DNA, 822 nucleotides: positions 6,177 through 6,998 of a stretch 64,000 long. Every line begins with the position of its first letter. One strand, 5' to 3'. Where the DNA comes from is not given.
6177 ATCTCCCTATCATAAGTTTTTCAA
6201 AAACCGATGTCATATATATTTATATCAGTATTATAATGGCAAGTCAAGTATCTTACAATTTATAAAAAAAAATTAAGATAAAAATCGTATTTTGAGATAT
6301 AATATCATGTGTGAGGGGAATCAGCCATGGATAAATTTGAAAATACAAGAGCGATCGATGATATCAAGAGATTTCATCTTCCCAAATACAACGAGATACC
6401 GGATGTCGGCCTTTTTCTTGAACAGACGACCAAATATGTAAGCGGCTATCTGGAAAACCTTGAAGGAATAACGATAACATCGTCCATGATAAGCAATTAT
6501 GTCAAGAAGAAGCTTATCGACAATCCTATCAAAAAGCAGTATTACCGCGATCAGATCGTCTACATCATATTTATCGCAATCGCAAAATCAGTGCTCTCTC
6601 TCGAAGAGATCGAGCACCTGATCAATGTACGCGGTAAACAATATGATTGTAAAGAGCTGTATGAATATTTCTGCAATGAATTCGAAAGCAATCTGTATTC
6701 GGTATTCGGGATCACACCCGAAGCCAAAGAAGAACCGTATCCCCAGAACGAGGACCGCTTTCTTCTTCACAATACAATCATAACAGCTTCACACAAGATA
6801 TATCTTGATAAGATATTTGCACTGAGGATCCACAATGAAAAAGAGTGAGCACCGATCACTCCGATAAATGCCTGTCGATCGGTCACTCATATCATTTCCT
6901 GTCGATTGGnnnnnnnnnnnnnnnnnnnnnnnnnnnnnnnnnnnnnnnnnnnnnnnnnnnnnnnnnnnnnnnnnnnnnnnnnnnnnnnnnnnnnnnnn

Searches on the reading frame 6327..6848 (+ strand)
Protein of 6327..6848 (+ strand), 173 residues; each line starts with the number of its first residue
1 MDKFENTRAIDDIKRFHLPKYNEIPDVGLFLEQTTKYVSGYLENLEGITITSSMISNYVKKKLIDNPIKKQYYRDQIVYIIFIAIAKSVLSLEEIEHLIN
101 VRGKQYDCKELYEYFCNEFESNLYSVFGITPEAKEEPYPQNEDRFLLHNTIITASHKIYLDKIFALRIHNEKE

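Call 3: search_protein_families(library=pfam, proteins=[window:6327-6848:+], max_evalue=0.01)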
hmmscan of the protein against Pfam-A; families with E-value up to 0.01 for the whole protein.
window:6327-6848:+ (173 aa): 1 family
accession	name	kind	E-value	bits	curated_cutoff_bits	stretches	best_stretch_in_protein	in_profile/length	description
PF08876.17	DUF1836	-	3.1e-25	88.7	27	1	19-115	1-105/105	Domain of unknown function (DUF1836)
